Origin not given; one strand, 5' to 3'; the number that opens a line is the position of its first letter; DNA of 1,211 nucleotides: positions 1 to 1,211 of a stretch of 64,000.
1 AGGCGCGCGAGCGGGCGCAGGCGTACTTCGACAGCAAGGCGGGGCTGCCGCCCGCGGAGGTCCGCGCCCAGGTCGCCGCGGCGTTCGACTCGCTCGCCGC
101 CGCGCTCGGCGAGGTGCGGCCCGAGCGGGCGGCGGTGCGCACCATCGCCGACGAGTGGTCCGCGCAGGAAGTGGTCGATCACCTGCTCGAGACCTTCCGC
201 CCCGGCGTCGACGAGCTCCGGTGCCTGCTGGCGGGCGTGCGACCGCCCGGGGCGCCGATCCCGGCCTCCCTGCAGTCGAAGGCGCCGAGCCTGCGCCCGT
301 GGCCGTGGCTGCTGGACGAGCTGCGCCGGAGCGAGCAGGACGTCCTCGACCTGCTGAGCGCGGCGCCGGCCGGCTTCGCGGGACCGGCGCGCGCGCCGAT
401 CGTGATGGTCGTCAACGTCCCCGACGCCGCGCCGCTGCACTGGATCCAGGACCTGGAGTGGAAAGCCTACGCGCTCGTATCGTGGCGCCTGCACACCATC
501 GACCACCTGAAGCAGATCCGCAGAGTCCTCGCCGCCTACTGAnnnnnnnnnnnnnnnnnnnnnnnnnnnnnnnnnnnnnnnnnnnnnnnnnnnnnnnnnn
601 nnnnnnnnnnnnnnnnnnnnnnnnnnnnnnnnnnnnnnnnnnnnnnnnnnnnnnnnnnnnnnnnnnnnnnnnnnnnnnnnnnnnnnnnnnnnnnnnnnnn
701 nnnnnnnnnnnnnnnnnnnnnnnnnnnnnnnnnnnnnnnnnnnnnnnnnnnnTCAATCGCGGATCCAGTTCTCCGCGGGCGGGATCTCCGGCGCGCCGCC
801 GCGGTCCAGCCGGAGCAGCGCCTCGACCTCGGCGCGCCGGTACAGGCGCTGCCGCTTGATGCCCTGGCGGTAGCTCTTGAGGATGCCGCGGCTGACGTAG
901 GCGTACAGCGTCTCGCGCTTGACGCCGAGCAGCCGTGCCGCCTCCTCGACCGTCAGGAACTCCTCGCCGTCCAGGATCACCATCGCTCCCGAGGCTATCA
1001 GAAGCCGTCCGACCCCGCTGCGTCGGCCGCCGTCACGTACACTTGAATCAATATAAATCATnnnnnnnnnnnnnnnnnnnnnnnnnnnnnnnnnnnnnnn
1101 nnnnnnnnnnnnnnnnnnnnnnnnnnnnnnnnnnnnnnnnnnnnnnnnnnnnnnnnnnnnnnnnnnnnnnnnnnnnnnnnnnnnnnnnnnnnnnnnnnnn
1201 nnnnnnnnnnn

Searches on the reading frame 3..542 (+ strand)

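Call 33: search_protein_families(library=pfam, proteins=[window:3-542:+], max_evalue=0.001)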
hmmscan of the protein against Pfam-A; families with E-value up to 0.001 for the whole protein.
window:3-542:+ (179 aa): 1 family
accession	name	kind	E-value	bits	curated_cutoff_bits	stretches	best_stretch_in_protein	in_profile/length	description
PF12867.12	DinB_2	-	0.00037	21.4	24.8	0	27-133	5-104/128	DinB superfamily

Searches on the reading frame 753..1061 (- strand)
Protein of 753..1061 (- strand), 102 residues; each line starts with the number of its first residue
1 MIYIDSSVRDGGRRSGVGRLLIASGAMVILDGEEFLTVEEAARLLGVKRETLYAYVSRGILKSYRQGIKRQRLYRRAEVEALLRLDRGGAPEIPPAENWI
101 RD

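Call 35: search_protein_families(library=pfam, proteins=[window:753-1061:-], max_evalue=0.001)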
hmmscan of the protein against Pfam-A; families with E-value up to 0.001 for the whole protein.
window:753-1061:- (102 aa): 5 families
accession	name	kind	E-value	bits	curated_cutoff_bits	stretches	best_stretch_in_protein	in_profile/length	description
PF12728.13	HTH_17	-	3.4e-14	53.3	27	1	35-84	1-48/51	Helix-turn-helix domain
PF13411.12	MerR_1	-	1.7e-06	28.5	21.6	1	37-84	2-48/69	MerR HTH family regulatory protein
PF00376.29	MerR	-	1e-05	25.6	28.2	1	37-74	1-38/38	MerR family regulatory protein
PF13338.12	AbiEi_4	-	0.00032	21.2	25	0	35-61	13-38/49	Transcriptional regulator, AbiEi antitoxin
PF13551.12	HTH_29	-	0.00095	19.7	28.1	0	32-71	11-55/64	Winged helix-turn helix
